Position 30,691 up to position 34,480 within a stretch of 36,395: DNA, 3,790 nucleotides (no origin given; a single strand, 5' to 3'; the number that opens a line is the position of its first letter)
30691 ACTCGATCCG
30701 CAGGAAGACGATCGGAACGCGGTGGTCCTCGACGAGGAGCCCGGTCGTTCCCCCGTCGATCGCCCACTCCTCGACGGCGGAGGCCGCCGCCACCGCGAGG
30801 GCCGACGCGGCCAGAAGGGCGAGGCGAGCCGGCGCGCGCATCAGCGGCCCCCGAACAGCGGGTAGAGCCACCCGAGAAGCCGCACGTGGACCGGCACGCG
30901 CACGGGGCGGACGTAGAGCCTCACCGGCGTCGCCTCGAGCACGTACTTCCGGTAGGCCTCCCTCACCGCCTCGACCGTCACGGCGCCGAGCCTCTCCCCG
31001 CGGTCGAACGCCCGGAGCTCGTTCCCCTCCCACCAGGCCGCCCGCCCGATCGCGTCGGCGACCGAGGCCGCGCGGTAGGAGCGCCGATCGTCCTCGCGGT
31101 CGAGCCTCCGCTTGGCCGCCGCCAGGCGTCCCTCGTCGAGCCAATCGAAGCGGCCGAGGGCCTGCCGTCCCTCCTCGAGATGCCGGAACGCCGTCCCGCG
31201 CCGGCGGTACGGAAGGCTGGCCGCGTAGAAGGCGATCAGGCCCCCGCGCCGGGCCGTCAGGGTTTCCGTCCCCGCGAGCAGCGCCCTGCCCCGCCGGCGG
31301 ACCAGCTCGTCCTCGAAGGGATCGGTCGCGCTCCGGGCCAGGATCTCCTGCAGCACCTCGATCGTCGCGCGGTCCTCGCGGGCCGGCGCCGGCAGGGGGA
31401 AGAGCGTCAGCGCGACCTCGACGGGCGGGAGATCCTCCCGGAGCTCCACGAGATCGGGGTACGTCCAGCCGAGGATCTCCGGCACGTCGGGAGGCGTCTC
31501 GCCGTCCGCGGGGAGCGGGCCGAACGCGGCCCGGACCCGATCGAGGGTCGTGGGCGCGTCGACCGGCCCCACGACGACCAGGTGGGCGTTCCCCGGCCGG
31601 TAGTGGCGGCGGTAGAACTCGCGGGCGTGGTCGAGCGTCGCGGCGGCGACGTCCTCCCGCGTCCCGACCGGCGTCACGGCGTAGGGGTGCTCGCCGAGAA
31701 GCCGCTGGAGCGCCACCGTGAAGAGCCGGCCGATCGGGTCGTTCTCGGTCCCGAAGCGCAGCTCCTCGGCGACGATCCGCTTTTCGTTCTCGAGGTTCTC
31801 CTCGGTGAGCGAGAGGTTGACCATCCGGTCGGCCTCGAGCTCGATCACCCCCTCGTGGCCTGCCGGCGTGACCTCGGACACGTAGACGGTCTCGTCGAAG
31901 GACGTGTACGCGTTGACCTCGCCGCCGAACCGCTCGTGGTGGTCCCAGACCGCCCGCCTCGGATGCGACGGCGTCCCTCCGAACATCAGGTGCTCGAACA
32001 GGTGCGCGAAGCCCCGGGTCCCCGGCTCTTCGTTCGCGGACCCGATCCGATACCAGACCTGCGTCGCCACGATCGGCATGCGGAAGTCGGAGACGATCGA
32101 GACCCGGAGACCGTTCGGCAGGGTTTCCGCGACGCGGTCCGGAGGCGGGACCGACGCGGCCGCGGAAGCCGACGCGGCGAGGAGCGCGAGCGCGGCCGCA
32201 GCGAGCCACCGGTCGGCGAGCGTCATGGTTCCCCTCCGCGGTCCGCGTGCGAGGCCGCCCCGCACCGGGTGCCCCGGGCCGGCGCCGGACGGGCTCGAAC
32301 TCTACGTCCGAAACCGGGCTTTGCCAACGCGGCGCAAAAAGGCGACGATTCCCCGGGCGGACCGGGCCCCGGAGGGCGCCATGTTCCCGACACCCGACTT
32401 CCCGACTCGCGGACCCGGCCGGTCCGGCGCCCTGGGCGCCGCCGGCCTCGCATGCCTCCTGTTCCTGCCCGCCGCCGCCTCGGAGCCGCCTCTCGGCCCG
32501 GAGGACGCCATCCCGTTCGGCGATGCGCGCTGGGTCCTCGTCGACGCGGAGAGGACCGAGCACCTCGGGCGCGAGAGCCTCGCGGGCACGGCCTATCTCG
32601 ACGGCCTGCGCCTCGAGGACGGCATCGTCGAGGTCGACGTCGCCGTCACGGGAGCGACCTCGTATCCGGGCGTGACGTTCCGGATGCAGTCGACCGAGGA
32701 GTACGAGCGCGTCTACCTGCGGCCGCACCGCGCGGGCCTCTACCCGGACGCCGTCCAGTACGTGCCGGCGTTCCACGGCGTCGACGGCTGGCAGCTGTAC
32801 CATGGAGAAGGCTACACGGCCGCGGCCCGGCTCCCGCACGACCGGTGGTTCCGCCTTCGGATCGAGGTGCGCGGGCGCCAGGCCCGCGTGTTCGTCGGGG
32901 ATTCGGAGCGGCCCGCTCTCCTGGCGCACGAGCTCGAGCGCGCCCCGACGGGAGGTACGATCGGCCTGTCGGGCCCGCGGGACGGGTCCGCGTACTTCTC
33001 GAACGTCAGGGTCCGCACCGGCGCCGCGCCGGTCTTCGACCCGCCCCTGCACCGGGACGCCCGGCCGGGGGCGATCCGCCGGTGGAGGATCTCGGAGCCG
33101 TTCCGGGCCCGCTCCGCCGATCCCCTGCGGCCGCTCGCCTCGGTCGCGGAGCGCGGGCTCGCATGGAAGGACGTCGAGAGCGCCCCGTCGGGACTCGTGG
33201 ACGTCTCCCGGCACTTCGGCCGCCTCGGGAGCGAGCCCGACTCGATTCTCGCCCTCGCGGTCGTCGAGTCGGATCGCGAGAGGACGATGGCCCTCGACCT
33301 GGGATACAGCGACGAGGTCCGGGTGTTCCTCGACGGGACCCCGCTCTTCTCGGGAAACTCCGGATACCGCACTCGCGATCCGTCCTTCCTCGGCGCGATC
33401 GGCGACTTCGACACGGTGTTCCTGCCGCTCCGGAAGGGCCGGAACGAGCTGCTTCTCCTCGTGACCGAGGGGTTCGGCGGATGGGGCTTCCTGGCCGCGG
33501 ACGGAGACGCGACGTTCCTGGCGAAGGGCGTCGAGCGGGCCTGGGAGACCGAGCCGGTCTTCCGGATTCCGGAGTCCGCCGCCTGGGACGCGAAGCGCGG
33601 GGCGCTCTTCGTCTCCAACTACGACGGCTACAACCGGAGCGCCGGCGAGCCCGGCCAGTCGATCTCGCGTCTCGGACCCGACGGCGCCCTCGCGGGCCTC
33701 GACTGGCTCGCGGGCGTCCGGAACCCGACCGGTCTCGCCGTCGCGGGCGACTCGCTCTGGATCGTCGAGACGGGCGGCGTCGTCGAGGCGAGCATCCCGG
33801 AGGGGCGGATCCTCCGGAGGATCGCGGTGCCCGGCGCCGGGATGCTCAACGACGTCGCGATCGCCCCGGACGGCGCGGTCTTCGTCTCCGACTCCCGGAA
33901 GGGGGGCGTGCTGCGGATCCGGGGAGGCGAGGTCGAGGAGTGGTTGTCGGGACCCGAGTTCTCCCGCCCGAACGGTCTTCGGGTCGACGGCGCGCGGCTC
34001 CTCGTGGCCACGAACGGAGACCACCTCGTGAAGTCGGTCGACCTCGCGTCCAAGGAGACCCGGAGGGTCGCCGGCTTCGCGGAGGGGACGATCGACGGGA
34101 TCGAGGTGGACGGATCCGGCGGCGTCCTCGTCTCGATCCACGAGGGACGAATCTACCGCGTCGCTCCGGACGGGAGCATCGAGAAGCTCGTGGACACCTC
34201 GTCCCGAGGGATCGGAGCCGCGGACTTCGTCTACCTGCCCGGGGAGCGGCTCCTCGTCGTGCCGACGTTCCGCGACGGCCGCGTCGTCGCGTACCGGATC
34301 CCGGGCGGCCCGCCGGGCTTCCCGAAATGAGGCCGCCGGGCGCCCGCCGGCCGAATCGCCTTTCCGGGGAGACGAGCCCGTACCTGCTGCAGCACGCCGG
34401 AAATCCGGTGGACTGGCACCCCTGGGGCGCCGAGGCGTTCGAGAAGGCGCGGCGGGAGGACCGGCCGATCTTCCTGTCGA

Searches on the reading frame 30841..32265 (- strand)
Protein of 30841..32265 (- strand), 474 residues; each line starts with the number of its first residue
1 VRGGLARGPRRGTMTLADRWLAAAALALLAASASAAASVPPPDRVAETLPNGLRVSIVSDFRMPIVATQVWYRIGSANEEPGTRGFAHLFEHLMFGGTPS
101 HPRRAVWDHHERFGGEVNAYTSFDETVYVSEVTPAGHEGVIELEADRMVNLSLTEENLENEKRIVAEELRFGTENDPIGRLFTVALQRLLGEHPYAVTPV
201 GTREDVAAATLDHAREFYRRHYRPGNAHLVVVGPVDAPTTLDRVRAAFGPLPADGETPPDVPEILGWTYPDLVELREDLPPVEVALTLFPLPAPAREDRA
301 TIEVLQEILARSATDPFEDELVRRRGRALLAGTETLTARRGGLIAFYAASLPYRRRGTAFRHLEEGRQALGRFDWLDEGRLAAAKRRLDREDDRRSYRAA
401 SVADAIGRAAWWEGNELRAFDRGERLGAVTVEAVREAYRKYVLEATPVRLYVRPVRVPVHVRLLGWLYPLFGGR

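Call 7: search_protein_families(library=pfam, proteins=[window:30841-32265:-], max_evalue=0.001)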
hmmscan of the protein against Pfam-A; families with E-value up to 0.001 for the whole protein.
window:30841-32265:- (474 aa): 2 families
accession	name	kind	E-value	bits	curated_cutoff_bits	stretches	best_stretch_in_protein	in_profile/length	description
PF00675.25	Peptidase_M16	-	1.3e-19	71.1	22.3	1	59-169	6-116/149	Insulinase (Peptidase family M16)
PF05193.26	Peptidase_M16_C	-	4.4e-12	46.7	23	1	209-329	2-124/181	Peptidase M16 inactive domain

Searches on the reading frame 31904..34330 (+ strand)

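Call 7: search_protein_families(library=pfam, proteins=[window:31904-34330:+], max_evalue=0.001)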
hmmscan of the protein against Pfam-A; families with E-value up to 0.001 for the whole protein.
window:31904-34330:+ (808 aa): 2 families
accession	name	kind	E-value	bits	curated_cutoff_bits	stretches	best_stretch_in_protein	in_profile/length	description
PF08450.18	SGL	-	6.7e-07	29.6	26.3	1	556-765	2-222/246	SMP-30/Gluconolactonase/LRE-like region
PF06439.18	3keto-disac_hyd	-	0.00074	20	26.8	0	295-371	103-187/187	3-keto-disaccharide hydrolase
